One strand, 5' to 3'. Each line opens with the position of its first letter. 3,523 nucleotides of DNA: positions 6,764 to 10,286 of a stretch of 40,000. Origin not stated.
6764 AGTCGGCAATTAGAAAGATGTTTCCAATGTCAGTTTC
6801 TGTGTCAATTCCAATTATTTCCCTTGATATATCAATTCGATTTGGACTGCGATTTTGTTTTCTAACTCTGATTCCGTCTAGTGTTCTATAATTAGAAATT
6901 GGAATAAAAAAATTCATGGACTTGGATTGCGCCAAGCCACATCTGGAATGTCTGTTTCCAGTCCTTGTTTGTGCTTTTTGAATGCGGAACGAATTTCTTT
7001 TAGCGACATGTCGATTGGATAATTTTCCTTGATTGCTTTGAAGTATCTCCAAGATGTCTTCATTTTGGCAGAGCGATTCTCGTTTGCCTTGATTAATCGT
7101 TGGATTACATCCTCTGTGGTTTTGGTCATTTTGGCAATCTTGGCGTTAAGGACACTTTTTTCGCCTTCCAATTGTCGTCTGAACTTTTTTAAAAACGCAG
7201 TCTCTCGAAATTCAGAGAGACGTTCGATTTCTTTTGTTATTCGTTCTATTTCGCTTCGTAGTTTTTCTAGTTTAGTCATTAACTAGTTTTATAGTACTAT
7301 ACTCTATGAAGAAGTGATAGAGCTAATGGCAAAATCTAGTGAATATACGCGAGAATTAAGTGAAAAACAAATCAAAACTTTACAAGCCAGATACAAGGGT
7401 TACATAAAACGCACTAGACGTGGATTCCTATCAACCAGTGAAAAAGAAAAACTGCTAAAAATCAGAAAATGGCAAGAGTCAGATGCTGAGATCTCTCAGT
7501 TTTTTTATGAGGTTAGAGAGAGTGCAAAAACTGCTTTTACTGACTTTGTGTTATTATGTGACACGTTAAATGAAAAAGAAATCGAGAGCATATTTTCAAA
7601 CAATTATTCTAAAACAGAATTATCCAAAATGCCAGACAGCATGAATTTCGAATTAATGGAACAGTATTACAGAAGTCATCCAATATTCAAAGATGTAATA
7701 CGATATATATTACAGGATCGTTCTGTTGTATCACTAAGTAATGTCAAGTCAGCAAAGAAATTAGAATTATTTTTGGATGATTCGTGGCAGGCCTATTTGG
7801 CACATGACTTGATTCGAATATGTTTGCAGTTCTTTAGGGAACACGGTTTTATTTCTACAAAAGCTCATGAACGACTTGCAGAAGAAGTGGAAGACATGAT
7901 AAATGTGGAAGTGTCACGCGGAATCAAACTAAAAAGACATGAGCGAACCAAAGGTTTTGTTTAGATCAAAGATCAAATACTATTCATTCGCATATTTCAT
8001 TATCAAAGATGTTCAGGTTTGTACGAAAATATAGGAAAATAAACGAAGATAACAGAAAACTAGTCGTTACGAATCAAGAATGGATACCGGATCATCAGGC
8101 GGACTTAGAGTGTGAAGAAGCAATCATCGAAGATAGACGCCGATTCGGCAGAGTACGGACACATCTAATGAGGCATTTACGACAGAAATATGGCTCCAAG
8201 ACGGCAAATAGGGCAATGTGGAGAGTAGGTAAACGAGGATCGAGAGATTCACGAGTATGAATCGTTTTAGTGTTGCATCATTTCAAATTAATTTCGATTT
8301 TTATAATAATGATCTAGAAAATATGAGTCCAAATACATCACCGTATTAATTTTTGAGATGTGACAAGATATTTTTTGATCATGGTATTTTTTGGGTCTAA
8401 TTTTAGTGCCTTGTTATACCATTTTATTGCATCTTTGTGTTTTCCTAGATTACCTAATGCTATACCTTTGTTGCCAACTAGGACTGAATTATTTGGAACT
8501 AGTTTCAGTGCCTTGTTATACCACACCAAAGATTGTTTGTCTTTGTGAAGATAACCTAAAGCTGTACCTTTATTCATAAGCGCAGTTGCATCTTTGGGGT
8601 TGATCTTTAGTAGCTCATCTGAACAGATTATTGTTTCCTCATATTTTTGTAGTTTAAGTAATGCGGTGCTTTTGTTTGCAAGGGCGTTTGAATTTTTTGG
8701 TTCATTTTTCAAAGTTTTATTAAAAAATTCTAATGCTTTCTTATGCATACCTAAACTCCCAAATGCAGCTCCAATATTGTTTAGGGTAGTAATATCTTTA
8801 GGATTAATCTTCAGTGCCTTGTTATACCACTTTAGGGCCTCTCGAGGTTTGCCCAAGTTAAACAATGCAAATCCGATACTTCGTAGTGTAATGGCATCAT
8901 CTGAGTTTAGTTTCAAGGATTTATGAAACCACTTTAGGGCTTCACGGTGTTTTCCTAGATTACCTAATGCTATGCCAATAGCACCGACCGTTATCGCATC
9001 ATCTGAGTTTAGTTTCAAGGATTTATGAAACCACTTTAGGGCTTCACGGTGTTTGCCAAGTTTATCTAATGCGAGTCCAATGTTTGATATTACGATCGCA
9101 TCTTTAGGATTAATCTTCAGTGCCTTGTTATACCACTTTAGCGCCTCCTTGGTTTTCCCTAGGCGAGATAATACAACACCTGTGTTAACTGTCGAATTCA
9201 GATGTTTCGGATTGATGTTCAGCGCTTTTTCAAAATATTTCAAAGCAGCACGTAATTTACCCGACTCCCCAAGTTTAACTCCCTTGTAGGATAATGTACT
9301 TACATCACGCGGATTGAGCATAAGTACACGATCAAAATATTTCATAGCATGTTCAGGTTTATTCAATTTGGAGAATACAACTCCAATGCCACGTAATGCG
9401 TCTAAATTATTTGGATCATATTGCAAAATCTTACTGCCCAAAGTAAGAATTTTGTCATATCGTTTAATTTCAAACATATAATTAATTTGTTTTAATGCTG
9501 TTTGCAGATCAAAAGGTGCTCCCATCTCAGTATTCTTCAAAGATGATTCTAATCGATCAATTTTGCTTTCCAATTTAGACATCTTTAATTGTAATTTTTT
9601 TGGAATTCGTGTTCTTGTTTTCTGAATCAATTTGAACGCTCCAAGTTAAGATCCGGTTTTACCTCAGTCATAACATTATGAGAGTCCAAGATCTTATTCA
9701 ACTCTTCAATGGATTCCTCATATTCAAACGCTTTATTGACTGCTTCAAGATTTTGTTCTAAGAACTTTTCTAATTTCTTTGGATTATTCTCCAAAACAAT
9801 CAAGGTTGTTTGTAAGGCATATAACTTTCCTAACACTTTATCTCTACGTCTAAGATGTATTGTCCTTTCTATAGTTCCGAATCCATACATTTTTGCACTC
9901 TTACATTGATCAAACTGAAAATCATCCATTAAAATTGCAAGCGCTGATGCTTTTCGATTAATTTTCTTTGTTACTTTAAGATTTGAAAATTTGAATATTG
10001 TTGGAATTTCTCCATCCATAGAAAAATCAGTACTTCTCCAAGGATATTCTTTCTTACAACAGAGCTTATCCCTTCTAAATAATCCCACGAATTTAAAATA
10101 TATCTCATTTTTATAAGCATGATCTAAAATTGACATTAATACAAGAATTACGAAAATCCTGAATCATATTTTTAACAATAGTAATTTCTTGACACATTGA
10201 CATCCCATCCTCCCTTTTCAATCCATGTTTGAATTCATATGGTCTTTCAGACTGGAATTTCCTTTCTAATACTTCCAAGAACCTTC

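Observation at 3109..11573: Apparently intact casposon with perfect 56-bp TIRs inserted exactly at the aEF-2 stop codon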

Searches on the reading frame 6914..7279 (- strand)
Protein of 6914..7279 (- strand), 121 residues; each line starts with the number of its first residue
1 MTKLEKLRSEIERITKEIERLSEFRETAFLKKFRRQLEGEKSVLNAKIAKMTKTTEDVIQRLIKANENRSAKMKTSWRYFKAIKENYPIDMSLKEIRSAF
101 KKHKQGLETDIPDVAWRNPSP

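Call 7: search_protein_families(library=pfam, proteins=[window:6914-7279:-], max_evalue=0.01)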
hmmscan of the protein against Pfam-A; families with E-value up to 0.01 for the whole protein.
window:6914-7279:- (121 aa): 2 families
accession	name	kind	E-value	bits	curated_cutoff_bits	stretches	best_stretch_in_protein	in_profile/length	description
PF23362.1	DHX37_C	-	0.0068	16.7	27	0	30-78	2-50/80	DEAH helicase DHX37 C-terminal domain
PF02074.21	Peptidase_M32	-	0.0074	15.4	25.1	1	6-111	72-178/489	Carboxypeptidase Taq (M32) metallopeptidase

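Call 22: search_protein_families(library=padloc, proteins=[window:6914-7279:-], max_evalue=0.01)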
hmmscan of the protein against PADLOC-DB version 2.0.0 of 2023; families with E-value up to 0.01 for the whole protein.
window:6914-7279:- (121 aa): 5 families
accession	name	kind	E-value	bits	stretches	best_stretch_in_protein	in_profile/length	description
PDLC03863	LmuB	-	0.0015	15.3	1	5-111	202-299/610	-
PDLC04887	PDC-S06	-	0.0015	15.1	1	2-105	326-425/790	-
PDLC00514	JetC1|JetC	-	0.0015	14.4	1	3-82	299-376/1117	DUF3584 domain; MukB-like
PDLC04897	PDC-S06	-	0.0036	13.9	1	3-75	280-352/727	-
PDLC01956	CARF9--CARF_HEPN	-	0.0085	13.3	1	10-87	298-371/459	-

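Call 49: search_protein_families(library=phrogs, proteins=[window:6914-7279:-], max_evalue=0.001)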
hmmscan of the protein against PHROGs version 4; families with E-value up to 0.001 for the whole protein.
window:6914-7279:- (121 aa): 0 families

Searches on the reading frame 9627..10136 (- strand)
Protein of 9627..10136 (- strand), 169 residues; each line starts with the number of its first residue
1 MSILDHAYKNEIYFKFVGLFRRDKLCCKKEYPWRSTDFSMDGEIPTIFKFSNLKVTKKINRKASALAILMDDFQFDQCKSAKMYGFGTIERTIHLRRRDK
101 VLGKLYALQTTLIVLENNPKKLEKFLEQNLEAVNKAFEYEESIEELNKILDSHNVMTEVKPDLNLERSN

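Call 7: search_protein_families(library=pfam, proteins=[window:9627-10136:-], max_evalue=0.01)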
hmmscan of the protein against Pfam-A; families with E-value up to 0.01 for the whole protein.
window:9627-10136:- (169 aa): 0 families

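Call 22: search_protein_families(library=padloc, proteins=[window:9627-10136:-], max_evalue=0.01)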
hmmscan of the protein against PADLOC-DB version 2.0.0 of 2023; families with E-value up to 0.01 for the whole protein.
window:9627-10136:- (169 aa): 0 families

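Call 49: search_protein_families(library=phrogs, proteins=[window:9627-10136:-], max_evalue=0.001)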
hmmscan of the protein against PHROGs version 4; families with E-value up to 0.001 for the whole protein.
window:9627-10136:- (169 aa): 0 families
